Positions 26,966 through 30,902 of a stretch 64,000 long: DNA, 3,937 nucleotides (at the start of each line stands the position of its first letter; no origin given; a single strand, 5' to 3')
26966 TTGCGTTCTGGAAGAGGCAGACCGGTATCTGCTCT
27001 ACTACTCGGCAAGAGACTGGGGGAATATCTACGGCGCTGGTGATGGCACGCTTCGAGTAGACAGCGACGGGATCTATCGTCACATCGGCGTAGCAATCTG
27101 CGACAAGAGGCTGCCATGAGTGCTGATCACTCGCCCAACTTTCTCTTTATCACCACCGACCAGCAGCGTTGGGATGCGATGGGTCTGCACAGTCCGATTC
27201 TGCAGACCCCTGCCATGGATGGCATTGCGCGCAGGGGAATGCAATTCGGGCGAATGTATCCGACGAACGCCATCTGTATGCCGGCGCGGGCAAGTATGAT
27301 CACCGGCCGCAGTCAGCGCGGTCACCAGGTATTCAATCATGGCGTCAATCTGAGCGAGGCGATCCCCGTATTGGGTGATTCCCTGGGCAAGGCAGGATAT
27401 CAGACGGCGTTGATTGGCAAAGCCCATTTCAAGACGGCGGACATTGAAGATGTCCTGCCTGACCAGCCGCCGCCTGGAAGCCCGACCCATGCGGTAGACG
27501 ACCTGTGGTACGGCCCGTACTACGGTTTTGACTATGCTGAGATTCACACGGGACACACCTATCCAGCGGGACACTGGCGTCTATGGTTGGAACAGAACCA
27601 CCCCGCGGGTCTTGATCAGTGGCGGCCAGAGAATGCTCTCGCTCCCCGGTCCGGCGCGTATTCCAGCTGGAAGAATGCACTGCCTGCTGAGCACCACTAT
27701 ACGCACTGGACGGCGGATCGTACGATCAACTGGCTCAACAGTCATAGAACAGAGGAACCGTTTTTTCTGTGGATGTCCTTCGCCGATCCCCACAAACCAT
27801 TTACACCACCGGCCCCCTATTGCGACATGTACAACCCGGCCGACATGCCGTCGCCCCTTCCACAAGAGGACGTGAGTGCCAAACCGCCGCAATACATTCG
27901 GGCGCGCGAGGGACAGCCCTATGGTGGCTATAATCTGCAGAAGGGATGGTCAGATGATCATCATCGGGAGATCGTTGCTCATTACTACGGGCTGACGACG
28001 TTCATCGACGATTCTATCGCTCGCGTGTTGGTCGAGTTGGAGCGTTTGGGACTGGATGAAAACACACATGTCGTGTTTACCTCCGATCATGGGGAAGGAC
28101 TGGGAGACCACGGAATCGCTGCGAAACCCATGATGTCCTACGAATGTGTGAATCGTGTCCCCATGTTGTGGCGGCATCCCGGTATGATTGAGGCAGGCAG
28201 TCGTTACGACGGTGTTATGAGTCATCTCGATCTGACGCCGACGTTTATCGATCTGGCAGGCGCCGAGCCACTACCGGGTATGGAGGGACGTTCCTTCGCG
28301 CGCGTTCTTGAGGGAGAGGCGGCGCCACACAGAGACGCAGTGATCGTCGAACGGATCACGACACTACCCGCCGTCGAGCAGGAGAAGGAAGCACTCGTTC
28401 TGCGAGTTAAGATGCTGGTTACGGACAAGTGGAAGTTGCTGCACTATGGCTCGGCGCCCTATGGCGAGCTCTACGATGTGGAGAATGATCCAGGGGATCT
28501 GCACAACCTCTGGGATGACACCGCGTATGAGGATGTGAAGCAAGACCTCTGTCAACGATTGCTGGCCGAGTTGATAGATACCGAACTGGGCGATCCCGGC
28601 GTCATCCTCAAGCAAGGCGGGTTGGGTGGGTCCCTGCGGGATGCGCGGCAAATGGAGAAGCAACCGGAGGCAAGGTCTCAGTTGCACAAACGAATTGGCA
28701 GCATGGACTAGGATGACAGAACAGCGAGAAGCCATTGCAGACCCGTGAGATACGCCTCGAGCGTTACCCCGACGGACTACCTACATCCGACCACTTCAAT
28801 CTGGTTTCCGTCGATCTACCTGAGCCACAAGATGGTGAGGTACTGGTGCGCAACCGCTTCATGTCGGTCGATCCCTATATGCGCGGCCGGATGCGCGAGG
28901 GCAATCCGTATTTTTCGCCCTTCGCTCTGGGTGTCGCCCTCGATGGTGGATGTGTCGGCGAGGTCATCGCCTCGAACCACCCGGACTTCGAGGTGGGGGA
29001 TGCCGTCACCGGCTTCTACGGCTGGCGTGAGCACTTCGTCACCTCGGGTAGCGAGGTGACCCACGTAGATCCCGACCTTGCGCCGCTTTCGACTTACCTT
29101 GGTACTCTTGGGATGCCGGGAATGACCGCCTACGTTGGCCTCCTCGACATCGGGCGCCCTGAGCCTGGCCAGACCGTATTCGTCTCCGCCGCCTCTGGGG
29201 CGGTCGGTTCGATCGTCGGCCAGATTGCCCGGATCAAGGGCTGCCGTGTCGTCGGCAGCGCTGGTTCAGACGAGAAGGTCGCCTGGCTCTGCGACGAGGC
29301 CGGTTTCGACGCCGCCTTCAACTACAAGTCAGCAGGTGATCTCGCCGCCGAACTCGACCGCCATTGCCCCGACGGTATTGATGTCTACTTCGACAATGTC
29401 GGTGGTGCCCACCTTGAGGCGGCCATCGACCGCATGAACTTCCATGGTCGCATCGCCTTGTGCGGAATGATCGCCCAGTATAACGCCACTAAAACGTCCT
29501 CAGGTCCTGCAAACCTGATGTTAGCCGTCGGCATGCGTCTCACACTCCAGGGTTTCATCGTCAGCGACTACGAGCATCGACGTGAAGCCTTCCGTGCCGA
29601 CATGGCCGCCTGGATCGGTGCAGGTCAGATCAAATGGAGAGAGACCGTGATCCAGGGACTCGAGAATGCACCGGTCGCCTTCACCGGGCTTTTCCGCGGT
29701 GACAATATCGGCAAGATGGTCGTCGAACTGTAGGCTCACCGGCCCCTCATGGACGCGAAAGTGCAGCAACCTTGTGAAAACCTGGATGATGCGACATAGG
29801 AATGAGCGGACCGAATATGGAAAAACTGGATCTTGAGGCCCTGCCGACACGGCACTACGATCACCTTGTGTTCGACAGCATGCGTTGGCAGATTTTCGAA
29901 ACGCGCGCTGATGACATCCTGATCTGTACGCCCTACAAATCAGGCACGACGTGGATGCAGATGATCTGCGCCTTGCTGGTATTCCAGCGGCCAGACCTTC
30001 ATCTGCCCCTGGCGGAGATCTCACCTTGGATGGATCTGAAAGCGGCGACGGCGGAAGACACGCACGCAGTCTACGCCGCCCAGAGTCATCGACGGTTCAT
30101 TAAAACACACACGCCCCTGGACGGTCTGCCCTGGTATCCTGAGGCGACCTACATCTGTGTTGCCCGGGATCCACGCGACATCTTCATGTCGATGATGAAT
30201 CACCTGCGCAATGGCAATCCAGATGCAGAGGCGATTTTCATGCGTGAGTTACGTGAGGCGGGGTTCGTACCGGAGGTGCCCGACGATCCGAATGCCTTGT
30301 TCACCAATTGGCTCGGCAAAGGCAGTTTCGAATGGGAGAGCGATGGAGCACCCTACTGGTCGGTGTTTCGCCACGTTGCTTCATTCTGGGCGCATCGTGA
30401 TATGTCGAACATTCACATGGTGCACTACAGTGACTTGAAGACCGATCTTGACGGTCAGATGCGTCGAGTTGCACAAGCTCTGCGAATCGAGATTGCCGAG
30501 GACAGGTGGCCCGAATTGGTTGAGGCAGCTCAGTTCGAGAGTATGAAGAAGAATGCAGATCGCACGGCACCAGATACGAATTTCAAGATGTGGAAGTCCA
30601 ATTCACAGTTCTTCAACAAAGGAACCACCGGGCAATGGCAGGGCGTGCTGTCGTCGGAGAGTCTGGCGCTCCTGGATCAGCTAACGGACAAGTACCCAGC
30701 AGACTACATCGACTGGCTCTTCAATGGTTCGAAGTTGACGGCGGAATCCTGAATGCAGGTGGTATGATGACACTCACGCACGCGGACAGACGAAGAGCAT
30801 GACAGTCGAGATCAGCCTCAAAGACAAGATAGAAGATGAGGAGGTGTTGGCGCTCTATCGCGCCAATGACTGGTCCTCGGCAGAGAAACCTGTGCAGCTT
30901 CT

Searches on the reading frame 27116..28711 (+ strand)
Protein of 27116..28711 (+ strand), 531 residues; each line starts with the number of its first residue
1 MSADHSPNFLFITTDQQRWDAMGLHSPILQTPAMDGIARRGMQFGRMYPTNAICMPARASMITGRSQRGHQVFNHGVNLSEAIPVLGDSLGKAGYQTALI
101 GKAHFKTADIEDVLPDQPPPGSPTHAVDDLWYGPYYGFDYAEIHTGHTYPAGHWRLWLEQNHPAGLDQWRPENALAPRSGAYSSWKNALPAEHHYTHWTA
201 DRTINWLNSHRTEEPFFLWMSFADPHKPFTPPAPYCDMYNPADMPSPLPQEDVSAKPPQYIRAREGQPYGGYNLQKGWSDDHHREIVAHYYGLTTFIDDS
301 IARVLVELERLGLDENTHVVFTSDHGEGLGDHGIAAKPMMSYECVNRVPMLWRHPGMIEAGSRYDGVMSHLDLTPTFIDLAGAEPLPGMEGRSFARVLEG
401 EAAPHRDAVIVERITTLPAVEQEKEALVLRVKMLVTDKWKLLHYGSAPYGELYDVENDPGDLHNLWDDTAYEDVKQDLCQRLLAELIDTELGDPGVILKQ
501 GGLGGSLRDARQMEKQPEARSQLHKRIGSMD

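Call 81: search_protein_families(library=pfam, proteins=[window:27116-28711:+], max_evalue=0.001)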
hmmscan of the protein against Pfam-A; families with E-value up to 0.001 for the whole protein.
window:27116-28711:+ (531 aa): 3 families
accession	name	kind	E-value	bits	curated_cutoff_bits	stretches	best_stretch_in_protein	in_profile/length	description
PF00884.28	Sulfatase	-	5.3e-46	157.7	25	1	7-383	1-301/301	Sulfatase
PF16347.10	SGSH_C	-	2.7e-23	83.2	29.3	1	330-483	1-149/154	N-sulphoglucosamine sulphohydrolase, C-terminal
PF01663.27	Phosphodiest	-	2.3e-07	31.2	23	0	297-327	191-221/342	Type I phosphodiesterase / nucleotide pyrophosphatase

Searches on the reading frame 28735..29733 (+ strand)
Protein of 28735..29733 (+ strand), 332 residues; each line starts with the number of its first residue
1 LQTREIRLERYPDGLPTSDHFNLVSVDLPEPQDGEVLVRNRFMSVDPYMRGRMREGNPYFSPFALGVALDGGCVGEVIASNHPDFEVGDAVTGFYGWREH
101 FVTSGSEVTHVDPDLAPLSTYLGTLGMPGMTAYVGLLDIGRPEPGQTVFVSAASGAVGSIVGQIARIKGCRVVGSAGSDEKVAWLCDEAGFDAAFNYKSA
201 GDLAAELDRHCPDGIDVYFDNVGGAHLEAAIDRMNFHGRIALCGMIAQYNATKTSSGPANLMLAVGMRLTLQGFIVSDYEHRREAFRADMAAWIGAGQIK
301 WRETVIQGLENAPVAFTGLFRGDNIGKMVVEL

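Call 49: search_protein_families(library=pfam, proteins=[window:28735-29733:+], max_evalue=0.1)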
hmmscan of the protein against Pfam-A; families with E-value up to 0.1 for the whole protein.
window:28735-29733:+ (332 aa): 3 families
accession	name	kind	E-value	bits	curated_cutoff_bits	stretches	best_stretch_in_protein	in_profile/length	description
PF16884.10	ADH_N_2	-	3.1e-39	133.7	31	1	4-111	1-108/108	N-terminal domain of oxidoreductase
PF00107.32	ADH_zinc_N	-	3.9e-22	79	31.8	1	156-287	1-121/129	Zinc-binding dehydrogenase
PF13602.12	ADH_zinc_N_2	-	2.1e-10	42.1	27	1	190-330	2-134/134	Zinc-binding dehydrogenase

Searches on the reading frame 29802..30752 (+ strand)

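Call 49: search_protein_families(library=pfam, proteins=[window:29802-30752:+], max_evalue=0.1)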
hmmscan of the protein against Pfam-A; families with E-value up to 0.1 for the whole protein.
window:29802-30752:+ (316 aa): 3 families
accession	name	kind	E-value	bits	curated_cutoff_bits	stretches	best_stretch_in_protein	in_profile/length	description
PF00685.33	Sulfotransfer_1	-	7.1e-42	144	22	1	37-296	2-248/255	Sulfotransferase domain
PF13469.12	Sulfotransfer_3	-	7.1e-10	39.9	27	2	185-231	167-214/216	Sulfotransferase family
PF17784.7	Sulfotransfer_4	-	0.0033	17.7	22.8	1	111-173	87-150/215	Sulfotransferase domain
